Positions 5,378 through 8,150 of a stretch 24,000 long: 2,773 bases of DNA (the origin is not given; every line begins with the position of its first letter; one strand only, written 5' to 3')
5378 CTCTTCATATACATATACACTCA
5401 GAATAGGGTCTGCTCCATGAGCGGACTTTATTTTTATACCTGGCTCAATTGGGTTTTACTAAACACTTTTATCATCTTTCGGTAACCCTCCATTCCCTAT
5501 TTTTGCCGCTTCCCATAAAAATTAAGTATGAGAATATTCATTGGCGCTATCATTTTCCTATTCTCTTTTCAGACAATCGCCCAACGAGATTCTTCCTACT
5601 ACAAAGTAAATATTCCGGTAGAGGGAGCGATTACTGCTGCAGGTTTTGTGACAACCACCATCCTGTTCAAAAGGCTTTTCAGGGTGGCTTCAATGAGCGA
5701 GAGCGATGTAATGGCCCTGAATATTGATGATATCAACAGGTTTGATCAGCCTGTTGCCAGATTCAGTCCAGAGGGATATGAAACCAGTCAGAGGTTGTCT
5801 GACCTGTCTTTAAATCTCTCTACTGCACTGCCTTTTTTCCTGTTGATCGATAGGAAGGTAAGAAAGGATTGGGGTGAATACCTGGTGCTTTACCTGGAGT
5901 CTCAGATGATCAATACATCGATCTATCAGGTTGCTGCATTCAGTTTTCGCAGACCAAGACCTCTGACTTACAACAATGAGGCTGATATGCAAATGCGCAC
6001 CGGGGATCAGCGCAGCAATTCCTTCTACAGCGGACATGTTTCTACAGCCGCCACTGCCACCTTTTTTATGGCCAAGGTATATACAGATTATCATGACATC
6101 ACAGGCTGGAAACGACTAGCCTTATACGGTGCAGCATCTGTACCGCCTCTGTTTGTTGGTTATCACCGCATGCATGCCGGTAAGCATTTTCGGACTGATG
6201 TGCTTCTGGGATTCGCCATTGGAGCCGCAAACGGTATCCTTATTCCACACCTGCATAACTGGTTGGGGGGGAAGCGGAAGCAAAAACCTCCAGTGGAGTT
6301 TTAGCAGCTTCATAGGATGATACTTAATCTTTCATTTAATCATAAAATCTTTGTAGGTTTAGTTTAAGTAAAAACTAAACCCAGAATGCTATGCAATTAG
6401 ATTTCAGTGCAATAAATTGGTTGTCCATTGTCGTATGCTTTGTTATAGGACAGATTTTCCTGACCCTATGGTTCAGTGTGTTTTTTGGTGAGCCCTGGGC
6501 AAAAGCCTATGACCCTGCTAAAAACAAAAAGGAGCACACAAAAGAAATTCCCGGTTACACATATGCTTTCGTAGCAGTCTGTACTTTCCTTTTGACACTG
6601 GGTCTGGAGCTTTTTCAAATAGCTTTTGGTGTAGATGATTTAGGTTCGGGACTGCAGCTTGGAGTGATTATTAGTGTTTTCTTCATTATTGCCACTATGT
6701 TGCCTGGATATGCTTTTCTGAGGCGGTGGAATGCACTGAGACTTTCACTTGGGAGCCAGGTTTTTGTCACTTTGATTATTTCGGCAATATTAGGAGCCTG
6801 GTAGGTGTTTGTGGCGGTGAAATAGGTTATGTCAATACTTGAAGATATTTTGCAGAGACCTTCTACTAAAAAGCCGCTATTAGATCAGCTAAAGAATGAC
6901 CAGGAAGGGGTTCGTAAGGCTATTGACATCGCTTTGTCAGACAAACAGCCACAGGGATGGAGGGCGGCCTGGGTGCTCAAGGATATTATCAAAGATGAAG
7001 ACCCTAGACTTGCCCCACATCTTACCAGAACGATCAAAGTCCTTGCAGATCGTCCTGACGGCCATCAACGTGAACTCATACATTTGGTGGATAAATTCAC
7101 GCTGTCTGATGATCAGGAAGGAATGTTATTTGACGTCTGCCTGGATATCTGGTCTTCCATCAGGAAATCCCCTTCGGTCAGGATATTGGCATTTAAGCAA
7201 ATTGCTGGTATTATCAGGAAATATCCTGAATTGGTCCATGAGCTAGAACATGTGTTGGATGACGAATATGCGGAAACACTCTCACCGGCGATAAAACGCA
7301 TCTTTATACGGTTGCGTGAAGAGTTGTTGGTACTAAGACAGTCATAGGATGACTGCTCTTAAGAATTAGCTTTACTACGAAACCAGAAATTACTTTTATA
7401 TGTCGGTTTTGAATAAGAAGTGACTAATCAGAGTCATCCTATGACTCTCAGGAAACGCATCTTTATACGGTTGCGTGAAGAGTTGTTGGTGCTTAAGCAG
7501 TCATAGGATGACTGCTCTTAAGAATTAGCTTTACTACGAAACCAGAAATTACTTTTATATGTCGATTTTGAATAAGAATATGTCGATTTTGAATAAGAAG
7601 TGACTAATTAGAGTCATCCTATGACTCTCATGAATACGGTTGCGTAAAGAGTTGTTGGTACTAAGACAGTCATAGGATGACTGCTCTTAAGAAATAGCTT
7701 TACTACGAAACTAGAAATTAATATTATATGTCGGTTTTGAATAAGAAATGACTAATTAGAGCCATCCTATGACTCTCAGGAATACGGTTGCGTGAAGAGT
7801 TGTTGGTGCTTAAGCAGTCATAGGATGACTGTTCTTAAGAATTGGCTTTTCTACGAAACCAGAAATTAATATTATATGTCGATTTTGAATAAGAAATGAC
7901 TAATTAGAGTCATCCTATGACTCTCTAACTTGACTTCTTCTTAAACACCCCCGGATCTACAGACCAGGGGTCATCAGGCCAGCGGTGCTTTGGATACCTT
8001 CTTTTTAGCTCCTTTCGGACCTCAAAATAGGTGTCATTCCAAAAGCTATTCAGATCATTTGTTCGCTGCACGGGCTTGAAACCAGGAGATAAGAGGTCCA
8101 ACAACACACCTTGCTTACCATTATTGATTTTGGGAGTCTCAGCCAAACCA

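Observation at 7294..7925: Four-copy tandem array made of a gene's 3' end plus a hairpin-bounded ~110-nt module, filling a convergent intergenic gap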

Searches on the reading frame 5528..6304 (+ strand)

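Call 8: search_protein_families(library=pfam, proteins=[window:5528-6304:+], max_evalue=0.01)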
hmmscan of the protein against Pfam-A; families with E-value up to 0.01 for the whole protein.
window:5528-6304:+ (258 aa): 1 family
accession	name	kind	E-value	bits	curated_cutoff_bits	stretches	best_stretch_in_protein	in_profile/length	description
PF01569.27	PAP2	-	1e-18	67.8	27.2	1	119-245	2-127/130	PAP2 superfamily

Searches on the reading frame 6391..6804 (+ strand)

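Call 8: search_protein_families(library=pfam, proteins=[window:6391-6804:+], max_evalue=0.01)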
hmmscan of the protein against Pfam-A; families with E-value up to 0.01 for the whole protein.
window:6391-6804:+ (137 aa): 1 family
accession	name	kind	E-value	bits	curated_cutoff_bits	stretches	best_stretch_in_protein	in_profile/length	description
PF08570.15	DUF1761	-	7.7e-17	62.1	31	1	11-135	1-123/123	Protein of unknown function (DUF1761)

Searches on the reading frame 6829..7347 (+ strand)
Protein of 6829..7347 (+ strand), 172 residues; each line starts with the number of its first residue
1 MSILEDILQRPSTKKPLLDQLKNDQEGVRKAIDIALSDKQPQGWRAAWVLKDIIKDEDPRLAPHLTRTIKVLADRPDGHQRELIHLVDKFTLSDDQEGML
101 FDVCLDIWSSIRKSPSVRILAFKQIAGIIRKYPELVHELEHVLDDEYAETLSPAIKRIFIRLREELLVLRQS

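Call 8: search_protein_families(library=pfam, proteins=[window:6829-7347:+], max_evalue=0.01)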
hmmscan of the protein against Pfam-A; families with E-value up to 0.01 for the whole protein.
window:6829-7347:+ (172 aa): 1 family
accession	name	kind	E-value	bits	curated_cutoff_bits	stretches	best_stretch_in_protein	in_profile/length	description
PF13646.12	HEAT_2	-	0.002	18.8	27.7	0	9-60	28-77/88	HEAT repeats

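Call 11: find_encoding_contigs(protein=window:6829-7347:+, flank=10000, max_places=10)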
Protein window:6829-7347:+ (172 aa): no gene with exactly this product is on record in the collection.

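Call 12: find_homologous_proteins(query=window:6829-7347:+)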
Query window:6829-7347:+ (172 aa): 17 proteins with E <= 0.001 among 105 candidates.
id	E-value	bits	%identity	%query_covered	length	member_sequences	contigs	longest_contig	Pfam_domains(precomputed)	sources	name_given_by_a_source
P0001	3.2e-106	370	100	100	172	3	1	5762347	-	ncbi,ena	-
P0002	1.4e-91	322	87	97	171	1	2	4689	-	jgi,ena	-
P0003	1.6e-83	296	79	97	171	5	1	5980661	-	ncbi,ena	-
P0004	1.4e-78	280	76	96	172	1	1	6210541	-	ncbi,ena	-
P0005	5.1e-78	278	74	99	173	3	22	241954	-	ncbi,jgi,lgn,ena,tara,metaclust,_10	tara:strand:- start:2181 stop:2702 length:522 start_codon:yes stop_codon:yes gene_type:complete|meta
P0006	6.7e-49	184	52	92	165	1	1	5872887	-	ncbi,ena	-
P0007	1.4e-44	169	53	90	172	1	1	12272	-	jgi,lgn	jgi:hypothetical protein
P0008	8.1e-44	167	48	96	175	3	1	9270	-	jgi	jgi:hypothetical protein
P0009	9.9e-43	163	48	95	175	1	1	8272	-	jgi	jgi:hypothetical protein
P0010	1.1e-41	160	46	97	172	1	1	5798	-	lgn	-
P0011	1.1e-38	150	44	97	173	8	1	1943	-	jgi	jgi:hypothetical protein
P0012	1.1e-36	144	41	95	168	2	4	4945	-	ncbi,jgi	ncbi:MAG: hypothetical protein ACI8P7_001442 [Candidatus Azotimanducaceae bacterium]|jgi:hypothetica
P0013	1.6e-32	130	43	79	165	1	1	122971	-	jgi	jgi:hypothetical protein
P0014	2.1e-32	130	42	88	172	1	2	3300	-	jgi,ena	-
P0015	1.1e-31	128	44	83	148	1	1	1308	-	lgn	-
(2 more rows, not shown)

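Call 13: find_encoding_contigs(protein=P0001, flank=10000, max_places=4)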
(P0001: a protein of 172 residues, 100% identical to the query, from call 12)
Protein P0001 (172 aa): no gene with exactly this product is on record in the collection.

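Call 14: find_encoding_contigs(protein=P0003, flank=10000, max_places=4)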
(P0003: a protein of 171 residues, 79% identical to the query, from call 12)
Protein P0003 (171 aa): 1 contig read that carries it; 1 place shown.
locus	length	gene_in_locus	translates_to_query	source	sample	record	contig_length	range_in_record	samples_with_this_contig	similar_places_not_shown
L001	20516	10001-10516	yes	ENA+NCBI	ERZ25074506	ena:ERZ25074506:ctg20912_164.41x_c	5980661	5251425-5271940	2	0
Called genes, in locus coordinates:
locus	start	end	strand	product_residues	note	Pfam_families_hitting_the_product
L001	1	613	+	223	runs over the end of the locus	PF04205:FMN_bind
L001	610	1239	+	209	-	PF02508:Rnf-Nqr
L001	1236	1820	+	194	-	PF02508:Rnf-Nqr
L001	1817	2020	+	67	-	-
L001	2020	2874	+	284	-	PF00175:NAD_binding_1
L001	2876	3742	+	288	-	PF04060:FeS, PF12838:Fer4_7, PF13187:Fer4_9 (weak), PF14697:Fer4_21, PF25160:LdpA_Fe-S-bd (weak), PF12797:Fer4_2 (weak), PF12837:Fer4_6 (weak), PF00037:Fer4 (weak)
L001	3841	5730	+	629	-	PF01558:POR, PF01855:POR_N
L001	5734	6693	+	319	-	PF02775:TPP_enzyme_C, PF12367:PFO_beta_C (weak)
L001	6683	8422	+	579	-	-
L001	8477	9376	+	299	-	PF01569:PAP2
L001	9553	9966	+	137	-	PF08570:DUF1761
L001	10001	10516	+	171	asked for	-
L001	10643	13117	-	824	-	PF00270:DEAD, PF00271:Helicase_C, PF24473:CON_HrpB, PF08482:HrpB_C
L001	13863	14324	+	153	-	PF01797:Y1_Tnp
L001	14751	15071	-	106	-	PF13620:CarboxypepD_reg, PF13715:CarbopepD_reg_2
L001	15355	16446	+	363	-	PF01436:NHL (faint)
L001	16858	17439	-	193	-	-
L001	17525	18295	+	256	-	PF03976:PPK2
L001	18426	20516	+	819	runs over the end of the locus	PF13620:CarboxypepD_reg, PF13715:CarbopepD_reg_2, PF07715:Plug, PF00593:TonB_dep_Rec_b-barrel, PF14905:OMP_b-brl_3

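Call 15: find_encoding_contigs(protein=P0004, flank=10000, max_places=4)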
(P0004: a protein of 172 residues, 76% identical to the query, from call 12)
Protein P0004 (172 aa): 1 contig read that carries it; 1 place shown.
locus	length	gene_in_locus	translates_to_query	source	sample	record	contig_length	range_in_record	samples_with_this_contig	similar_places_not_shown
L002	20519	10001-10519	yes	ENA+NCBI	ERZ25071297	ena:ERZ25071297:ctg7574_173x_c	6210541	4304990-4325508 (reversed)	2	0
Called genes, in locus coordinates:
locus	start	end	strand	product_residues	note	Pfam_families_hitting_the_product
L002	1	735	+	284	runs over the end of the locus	PF00175:NAD_binding_1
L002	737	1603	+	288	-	PF04060:FeS, PF12838:Fer4_7, PF13187:Fer4_9 (weak), PF14697:Fer4_21, PF25160:LdpA_Fe-S-bd (weak), PF12797:Fer4_2 (weak), PF12837:Fer4_6 (weak), PF00037:Fer4 (weak)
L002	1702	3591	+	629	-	PF01558:POR, PF01855:POR_N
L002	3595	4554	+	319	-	PF02775:TPP_enzyme_C, PF12367:PFO_beta_C (weak)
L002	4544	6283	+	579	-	-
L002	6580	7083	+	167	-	PF04542:Sigma70_r2, PF08281:Sigma70_r4_2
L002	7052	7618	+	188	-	-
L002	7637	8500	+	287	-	-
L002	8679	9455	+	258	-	PF01569:PAP2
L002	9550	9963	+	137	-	PF08570:DUF1761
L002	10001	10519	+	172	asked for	-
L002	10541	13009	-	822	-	PF00270:DEAD, PF00271:Helicase_C, PF24473:CON_HrpB, PF08482:HrpB_C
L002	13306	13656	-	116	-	PF13620:CarboxypepD_reg, PF13715:CarbopepD_reg_2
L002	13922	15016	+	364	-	PF01436:NHL (faint)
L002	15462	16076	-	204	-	-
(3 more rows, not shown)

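Call 37: find_encoding_contigs(protein=P0005, flank=10000, max_places=6)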
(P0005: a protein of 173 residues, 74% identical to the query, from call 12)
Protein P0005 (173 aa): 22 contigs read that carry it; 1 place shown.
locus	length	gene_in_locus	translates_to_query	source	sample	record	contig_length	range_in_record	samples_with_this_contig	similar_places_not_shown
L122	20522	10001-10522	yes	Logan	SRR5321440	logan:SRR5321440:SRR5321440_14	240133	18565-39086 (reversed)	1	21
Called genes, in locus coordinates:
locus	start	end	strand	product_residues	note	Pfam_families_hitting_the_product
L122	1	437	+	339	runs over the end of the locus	PF03116:NQR2_RnfD_RnfE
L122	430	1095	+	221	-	PF04205:FMN_bind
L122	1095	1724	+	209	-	PF02508:Rnf-Nqr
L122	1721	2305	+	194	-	PF02508:Rnf-Nqr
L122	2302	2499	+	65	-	-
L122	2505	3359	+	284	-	PF00175:NAD_binding_1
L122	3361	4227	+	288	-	PF04060:FeS, PF12838:Fer4_7, PF13187:Fer4_9 (weak), PF14697:Fer4_21, PF12797:Fer4_2 (weak), PF12837:Fer4_6 (weak), PF00037:Fer4 (weak)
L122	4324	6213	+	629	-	PF01558:POR, PF17147:PFOR_II (faint), PF01855:POR_N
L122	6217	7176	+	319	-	PF02775:TPP_enzyme_C, PF12367:PFO_beta_C (weak)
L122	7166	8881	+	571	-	-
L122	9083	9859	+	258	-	PF01569:PAP2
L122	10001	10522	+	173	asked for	-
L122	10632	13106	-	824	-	PF00270:DEAD, PF00271:Helicase_C, PF24473:CON_HrpB, PF08482:HrpB_C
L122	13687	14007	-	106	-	PF13620:CarboxypepD_reg, PF13715:CarbopepD_reg_2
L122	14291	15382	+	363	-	PF01436:NHL (faint)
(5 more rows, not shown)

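Call 38: find_encoding_contigs(protein=P0002, flank=5000, max_places=3)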
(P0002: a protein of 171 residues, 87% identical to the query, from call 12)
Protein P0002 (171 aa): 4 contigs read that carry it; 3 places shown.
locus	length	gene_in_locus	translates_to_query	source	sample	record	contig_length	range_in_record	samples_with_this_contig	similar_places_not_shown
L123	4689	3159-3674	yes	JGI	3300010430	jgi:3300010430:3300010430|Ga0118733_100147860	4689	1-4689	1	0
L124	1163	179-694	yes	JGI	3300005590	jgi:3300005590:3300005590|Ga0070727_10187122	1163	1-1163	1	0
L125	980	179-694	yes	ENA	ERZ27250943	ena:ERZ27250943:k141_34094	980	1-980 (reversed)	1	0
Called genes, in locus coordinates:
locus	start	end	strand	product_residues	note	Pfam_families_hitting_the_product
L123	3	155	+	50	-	?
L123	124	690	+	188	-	-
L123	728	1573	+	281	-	-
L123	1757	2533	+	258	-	PF01569:PAP2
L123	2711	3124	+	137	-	PF08570:DUF1761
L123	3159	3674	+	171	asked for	-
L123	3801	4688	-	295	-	?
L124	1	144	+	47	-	?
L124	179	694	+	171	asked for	-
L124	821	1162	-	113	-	?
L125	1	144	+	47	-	?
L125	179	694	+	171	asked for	-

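Call 39: find_encoding_contigs(protein=P0006, flank=10000, max_places=3)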
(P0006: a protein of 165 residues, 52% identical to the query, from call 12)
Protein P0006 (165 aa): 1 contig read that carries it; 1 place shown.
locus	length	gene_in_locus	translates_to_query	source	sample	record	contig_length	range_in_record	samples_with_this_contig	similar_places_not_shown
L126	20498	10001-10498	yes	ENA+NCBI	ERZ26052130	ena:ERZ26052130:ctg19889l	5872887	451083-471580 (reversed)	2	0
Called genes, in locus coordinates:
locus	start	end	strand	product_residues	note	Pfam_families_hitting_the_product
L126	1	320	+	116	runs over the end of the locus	-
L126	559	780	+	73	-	-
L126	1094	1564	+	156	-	-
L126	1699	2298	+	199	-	-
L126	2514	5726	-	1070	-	PF00930:DPPIV_N (faint), PF25174:Beta-prop_THOC3 (faint), PF26550:Tricorn_2nd, PF26549:Tricorn_N (weak), PF07676:PD40 (weak)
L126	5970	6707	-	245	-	PF07661:MORN_2 (faint)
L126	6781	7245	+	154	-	-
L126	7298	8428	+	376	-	PF00296:Bac_luciferase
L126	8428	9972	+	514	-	PF00474:SSF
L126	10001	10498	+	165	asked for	-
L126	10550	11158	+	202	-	-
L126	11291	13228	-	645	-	PF07676:PD40 (faint), PF23414:Beta-prop_EML_2 (faint), PF25174:Beta-prop_THOC3 (faint), PF26549:Tricorn_N (faint), PF26550:Tricorn_2nd (weak), PF20434:BD-FAE, PF00326:Peptidase_S9, PF01738:DLH, +2 more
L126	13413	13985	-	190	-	-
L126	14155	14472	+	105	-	PF03551:PadR (weak)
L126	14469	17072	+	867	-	PF12704:MacB_PCD, PF02687:FtsX, PF12704:MacB_PCD (weak), PF02687:FtsX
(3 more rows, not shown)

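Call 60: search_protein_families(library=pfam, proteins=[L001:13863-14324:+], max_evalue=0.001)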
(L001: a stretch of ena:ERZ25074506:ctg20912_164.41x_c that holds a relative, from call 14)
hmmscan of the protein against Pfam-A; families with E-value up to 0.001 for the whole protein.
L001:13863-14324:+ (153 aa): 1 family
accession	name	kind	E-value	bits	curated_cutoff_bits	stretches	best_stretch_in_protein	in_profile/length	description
PF01797.21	Y1_Tnp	-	5.4e-23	81.9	23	1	5-119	2-121/121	Transposase IS200 like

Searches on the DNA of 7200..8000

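Call 10: search_rna_families(source=window, start=7200, end=8000, threshold=evalue, max_evalue=10)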
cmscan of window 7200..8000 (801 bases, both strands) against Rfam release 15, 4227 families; matches with E-value up to 10: 8.
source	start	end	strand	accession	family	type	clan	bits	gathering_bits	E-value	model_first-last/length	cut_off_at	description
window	7816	7922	+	RF04134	MIR7504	Gene; miRNA;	-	26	83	0.037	1-124/124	no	MIR7504 microRNA precursor family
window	7815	7923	-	RF04225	MIR7502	Gene; miRNA;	-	23.6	71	3.8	1-143/143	no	MIR7502 microRNA precursor family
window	7498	7627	-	RF04225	MIR7502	Gene; miRNA;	-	22.1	71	6.9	1-143/143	no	MIR7502 microRNA precursor family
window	7498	7627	+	RF04205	MIR2606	Gene; miRNA;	-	20.3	139.7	3.2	1-165/165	no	MIR2606 microRNA precursor family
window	7760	7830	+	RF03796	mir-5984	Gene; miRNA;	-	17.1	95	3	1-74/74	no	mir-5984 microRNA precursor family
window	7432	7513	+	RF03796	mir-5984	Gene; miRNA;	-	16.7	95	3.9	1-74/74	no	mir-5984 microRNA precursor family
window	7432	7513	-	RF03796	mir-5984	Gene; miRNA;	-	16.6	95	4.1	1-74/74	no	mir-5984 microRNA precursor family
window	7782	7859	+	RF02109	DLEU2_5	Gene; lncRNA;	-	15.5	40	8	1-84/84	no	Deleted in lymphocytic leukemia 2 conserved region 5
